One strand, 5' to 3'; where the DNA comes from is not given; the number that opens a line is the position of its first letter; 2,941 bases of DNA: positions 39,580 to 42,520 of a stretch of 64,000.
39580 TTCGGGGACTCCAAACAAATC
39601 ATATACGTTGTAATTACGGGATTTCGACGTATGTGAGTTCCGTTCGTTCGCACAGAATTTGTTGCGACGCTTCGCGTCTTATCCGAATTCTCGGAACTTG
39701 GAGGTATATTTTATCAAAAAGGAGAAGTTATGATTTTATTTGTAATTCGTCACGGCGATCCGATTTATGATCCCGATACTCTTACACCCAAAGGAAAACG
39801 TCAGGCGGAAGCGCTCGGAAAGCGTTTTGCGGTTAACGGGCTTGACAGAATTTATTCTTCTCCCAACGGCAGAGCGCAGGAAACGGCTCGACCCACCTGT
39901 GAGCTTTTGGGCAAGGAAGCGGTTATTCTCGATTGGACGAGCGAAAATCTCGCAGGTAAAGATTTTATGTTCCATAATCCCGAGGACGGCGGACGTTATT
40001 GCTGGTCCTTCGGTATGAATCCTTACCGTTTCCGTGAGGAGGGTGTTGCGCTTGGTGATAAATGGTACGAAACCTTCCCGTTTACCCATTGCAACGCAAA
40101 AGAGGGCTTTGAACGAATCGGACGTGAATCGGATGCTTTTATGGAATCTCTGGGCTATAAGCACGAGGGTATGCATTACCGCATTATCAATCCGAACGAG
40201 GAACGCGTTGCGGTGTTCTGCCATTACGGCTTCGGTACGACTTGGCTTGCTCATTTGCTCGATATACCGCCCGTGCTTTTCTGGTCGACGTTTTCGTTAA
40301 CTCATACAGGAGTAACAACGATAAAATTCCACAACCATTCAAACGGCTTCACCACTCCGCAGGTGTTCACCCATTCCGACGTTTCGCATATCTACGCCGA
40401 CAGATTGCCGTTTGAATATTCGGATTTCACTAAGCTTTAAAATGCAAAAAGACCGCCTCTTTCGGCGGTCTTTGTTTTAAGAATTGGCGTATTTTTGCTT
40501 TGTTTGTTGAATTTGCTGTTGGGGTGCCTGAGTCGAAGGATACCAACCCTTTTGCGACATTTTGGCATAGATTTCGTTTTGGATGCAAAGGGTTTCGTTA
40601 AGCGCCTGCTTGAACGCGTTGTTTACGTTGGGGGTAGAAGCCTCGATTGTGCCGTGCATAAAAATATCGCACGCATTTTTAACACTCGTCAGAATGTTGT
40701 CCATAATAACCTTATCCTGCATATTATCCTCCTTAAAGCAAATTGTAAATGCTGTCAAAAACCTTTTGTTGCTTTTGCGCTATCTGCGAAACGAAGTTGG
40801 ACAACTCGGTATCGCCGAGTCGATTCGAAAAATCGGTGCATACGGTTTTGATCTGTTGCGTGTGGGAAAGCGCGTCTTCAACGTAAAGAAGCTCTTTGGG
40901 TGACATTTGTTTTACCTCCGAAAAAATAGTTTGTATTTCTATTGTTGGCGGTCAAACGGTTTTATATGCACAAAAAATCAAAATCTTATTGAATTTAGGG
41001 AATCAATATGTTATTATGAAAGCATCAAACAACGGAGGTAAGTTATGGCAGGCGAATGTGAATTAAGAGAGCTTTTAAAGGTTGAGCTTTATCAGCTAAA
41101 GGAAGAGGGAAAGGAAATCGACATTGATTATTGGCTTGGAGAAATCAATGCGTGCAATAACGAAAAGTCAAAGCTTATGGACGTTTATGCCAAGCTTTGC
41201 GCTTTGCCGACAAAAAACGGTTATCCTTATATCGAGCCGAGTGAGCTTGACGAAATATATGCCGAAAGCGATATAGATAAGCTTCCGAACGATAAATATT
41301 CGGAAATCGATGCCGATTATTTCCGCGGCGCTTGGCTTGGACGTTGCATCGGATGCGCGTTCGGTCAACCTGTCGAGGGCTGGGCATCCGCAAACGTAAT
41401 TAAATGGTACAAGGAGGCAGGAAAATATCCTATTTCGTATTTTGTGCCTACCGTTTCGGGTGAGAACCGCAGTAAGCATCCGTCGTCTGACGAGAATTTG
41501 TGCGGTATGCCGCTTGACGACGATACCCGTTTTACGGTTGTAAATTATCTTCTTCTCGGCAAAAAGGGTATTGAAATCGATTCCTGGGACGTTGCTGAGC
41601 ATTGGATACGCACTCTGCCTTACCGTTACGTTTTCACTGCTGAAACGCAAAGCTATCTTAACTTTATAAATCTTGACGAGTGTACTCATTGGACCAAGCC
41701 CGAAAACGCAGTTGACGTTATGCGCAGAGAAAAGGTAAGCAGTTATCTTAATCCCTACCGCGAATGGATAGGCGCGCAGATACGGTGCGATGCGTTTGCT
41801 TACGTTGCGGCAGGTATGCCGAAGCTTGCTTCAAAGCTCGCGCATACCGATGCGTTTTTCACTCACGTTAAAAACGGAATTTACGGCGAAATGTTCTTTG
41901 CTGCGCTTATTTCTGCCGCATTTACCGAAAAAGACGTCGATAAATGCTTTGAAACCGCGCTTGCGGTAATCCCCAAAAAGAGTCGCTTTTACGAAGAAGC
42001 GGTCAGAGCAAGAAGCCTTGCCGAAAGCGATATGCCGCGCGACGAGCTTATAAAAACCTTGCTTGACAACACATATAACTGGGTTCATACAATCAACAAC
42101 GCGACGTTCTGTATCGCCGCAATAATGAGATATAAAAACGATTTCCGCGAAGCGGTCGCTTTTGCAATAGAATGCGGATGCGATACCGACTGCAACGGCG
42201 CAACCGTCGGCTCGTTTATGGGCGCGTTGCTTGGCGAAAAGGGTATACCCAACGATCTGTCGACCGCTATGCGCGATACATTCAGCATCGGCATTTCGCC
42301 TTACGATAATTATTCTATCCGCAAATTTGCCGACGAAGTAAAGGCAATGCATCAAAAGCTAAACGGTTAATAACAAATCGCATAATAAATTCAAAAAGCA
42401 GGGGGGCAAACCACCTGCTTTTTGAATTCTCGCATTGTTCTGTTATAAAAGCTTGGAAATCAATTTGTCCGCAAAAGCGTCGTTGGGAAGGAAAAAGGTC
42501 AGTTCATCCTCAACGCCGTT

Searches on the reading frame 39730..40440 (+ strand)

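Call 66: search_protein_families(library=pfam, proteins=[window:39730-40440:+])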
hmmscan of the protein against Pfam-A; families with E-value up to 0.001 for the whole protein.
window:39730-40440:+ (236 aa): 1 family
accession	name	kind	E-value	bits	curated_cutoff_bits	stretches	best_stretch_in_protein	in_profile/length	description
PF00300.27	His_Phos_1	-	3.1e-17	63.3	21.7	1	8-67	6-74/194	Histidine phosphatase superfamily (branch 1)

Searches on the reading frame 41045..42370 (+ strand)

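Call 66: search_protein_families(library=pfam, proteins=[window:41045-42370:+])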
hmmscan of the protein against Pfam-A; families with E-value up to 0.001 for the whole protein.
window:41045-42370:+ (441 aa): 1 family
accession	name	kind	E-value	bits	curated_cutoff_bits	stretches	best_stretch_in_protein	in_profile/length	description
PF03747.19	ADP_ribosyl_GH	-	1.7e-48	166.2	26.2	1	95-403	1-286/287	ADP-ribosylglycohydrolase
